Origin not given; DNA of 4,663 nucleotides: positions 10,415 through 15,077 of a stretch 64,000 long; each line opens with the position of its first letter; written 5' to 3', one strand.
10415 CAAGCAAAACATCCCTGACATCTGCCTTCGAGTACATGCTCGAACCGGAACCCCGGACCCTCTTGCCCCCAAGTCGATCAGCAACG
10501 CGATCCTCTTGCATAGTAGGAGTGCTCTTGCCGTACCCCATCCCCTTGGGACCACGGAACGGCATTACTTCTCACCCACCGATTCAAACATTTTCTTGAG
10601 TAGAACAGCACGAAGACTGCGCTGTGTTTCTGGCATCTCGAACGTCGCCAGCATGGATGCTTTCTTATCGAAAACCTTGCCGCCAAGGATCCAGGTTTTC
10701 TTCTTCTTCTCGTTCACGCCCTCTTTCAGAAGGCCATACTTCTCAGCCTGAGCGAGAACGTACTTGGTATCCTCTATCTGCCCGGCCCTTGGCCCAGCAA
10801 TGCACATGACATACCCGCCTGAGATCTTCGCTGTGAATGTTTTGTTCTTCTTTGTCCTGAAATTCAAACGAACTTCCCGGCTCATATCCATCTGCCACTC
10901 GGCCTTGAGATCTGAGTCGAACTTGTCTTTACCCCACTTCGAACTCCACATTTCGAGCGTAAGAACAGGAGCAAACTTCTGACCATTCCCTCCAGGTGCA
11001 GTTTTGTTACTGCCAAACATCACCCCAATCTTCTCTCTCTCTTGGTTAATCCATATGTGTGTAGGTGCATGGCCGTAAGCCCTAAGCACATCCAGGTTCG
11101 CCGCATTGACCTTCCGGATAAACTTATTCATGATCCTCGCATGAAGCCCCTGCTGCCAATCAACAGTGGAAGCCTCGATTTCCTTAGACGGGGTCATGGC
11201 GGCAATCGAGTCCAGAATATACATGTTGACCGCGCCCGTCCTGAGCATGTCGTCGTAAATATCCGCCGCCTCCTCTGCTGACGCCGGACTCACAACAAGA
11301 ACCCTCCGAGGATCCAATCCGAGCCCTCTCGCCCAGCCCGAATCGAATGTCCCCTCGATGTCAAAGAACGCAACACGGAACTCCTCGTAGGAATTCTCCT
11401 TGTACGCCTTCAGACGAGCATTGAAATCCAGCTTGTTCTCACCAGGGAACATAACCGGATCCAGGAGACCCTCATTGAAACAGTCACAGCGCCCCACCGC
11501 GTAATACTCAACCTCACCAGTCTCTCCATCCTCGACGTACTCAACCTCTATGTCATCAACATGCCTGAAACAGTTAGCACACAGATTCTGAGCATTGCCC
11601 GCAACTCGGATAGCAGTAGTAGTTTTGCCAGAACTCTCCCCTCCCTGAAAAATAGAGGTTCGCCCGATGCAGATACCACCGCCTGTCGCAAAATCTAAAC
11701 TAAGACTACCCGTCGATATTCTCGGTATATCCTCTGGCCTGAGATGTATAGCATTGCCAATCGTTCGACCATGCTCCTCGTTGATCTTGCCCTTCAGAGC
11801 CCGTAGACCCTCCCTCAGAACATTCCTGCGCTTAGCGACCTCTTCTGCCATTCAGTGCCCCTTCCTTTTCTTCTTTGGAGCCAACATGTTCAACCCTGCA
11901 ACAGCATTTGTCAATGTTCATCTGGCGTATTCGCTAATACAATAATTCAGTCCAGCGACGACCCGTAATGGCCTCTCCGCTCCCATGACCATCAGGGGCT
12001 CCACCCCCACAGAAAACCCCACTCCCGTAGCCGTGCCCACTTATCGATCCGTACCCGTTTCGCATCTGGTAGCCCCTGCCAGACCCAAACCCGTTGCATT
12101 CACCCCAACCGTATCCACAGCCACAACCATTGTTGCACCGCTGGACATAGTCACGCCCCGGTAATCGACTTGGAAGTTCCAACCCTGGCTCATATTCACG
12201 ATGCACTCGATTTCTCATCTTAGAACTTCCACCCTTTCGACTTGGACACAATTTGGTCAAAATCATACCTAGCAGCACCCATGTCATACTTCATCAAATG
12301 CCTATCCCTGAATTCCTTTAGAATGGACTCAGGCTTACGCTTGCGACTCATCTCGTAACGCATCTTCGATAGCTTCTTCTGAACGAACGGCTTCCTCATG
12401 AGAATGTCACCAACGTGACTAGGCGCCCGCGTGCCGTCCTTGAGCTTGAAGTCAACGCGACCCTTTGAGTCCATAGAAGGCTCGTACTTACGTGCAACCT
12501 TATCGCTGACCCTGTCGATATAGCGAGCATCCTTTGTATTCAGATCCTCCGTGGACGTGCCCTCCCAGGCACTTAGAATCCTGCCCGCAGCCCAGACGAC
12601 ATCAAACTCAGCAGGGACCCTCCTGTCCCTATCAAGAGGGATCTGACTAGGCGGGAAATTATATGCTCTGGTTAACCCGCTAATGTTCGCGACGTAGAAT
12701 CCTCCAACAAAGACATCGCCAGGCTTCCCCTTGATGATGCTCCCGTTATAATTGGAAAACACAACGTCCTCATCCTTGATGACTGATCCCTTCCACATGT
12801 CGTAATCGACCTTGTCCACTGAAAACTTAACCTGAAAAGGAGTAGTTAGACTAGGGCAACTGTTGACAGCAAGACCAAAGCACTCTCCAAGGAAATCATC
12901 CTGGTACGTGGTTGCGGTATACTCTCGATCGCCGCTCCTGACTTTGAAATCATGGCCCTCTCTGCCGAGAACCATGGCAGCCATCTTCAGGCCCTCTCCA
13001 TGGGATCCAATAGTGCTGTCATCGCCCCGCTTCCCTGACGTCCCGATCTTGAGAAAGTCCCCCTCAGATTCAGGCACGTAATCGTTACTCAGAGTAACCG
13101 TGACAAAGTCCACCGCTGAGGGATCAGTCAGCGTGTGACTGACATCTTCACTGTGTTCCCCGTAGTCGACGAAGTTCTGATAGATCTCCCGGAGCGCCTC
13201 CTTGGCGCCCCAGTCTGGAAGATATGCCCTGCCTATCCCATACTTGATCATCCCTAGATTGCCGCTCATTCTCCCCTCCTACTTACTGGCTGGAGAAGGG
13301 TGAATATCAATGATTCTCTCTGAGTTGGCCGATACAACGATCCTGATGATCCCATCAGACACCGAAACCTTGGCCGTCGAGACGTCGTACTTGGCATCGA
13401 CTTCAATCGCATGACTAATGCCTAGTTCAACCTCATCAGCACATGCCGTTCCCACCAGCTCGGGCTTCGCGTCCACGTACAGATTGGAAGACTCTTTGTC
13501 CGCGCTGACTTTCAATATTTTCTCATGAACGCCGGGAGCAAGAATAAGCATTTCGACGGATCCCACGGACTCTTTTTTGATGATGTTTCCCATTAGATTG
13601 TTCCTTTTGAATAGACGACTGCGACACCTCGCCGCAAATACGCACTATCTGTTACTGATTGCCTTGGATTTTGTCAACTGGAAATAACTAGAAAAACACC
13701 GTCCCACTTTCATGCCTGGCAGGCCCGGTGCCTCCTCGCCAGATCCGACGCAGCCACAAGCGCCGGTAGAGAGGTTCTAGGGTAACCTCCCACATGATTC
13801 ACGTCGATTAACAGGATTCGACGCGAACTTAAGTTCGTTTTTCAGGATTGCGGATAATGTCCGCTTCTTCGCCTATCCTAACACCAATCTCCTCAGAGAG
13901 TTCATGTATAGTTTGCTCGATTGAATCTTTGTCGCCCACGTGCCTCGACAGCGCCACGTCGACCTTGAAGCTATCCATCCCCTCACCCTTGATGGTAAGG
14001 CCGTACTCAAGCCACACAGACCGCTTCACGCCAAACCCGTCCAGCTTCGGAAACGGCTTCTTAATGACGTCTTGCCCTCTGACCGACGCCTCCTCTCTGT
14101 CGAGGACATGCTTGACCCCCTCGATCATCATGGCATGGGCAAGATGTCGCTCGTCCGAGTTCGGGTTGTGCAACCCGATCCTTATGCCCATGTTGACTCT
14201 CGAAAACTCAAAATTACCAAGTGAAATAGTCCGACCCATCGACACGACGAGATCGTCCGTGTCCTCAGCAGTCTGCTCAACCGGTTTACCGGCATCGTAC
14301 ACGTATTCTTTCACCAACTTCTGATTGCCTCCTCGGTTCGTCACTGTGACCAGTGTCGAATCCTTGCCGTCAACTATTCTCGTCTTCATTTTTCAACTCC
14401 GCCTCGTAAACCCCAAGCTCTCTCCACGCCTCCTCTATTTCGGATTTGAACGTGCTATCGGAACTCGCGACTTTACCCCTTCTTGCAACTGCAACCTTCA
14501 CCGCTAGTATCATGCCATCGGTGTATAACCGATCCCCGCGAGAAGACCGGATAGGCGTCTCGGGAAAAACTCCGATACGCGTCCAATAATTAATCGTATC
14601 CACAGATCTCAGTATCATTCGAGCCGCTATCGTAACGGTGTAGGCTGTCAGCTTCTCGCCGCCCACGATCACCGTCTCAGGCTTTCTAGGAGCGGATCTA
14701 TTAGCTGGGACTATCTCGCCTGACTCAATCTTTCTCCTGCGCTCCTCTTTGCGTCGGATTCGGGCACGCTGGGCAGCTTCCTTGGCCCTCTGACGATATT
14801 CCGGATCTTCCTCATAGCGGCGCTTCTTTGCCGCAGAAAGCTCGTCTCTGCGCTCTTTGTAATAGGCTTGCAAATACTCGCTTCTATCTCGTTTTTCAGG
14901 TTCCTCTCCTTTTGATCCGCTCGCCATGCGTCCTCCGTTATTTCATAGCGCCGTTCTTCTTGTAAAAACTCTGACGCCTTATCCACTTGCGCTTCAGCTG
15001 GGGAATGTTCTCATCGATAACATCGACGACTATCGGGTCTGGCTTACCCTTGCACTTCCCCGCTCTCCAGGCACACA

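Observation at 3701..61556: Twelve copies of a 16-bp palindrome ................, almost all intercistronic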

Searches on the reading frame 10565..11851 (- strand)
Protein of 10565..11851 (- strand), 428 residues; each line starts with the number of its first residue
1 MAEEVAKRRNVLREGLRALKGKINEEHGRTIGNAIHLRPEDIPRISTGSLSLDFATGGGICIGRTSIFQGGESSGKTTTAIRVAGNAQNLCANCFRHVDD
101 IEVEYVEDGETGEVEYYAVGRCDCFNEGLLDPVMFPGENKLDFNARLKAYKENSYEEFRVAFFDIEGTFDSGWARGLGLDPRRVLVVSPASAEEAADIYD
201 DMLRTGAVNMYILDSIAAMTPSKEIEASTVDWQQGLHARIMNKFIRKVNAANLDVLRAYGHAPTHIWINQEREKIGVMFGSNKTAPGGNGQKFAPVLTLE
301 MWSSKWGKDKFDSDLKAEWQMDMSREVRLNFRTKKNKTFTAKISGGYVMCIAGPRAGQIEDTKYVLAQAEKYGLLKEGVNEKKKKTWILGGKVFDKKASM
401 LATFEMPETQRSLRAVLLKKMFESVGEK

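Call 7: search_protein_families(library=pfam, proteins=[window:10565-11851:-])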
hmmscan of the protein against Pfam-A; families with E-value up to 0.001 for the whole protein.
window:10565-11851:- (428 aa): 1 family
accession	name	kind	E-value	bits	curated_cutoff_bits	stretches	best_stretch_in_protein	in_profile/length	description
PF00154.27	RecA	-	2.6e-40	139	27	2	157-302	80-219/262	recA bacterial DNA recombination protein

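Call 8: search_protein_families(library=phrogs, proteins=[window:10565-11851:-])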
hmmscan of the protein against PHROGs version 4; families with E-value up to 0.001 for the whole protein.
window:10565-11851:- (428 aa): 3 families
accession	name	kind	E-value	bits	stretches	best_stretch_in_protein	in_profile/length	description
phrog_97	-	other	1.6e-44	153.9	2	158-326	104-284/506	UvsX-like recombinase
phrog_8337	-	DNA, RNA and nucleotide metabolism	3.2e-15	57.3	1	153-303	94-241/273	DNA repair protein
phrog_9666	-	unknown function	1.8e-06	27.5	1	243-318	605-684/779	-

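Call 44: find_related_loci(query=window:10565-11851:-, collection=viral_contigs, flank=10000)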
Query window:10565-11851:- (428 aa) in viral_contigs; peptide patterns used: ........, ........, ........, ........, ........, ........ (x = any residue, [..] = any of these).
5 stretches matched a pattern; 1 encode a relative of the query (tblastn E <= 1e-3); 1 distinct loci.
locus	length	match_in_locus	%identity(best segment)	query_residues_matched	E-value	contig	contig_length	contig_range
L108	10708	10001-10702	59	13-248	1e-87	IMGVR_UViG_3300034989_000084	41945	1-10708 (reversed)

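Call 93: search_solved_structures(query=window:10565-11851:-, max_evalue=0.00001)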
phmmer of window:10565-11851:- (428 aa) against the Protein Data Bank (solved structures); distinct sequences matched with E-value up to 0.00001: 22.
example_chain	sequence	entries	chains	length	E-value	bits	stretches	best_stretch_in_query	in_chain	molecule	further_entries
3cmu_A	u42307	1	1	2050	2.4e-190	636.1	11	160-300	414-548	Protein recA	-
3cmt_A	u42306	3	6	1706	2.8e-159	533.7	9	160-300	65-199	Protein recA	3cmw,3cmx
3cmv_A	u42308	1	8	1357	2.9e-128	431.6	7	160-300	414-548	Protein recA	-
9uoo_A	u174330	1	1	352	7.3e-33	117.3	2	160-300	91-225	Protein RecA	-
7jy6_A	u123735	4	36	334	7.3e-33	117.3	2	160-300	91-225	Protein RecA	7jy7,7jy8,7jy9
1u94_A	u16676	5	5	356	8.9e-33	117.1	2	160-300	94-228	RecA protein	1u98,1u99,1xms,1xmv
2rec_A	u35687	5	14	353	8.9e-33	117.1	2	160-300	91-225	RECA | Protein RecA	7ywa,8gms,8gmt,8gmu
1n03_A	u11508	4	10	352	9.2e-33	117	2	160-300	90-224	RecA protein | REC A | Protein RecA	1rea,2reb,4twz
8trg_A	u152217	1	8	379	1.1e-32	116.7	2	160-300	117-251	Protein RecA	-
3hr8_A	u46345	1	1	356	2.5e-32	115.6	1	160-304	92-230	Protein recA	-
1ubc_A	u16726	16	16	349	4.9e-32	114.6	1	160-309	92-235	RecA | Protein recA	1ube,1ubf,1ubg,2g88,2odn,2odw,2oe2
1xp8_A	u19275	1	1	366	1.1e-31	113.4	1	160-301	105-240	RecA protein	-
2zr0_A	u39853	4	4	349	1.3e-31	113.2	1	160-309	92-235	Protein recA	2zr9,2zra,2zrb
2zrc_A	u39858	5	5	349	2.5e-31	112.3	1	160-309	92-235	Protein recA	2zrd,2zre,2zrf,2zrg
2zrh_A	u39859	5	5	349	3.5e-31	111.8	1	160-309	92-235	Protein recA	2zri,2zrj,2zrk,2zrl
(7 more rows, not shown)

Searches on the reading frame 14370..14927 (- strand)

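Call 33: search_protein_families(library=pfam, max_evalue=0.001, proteins=[window:14370-14927:-])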
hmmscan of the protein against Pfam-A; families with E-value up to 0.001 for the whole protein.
window:14370-14927:- (185 aa): 1 family
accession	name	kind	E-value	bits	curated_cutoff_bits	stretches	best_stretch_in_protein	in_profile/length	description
PF13411.12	MerR_1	-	0.00082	19.9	21.6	0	96-139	1-42/69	MerR HTH family regulatory protein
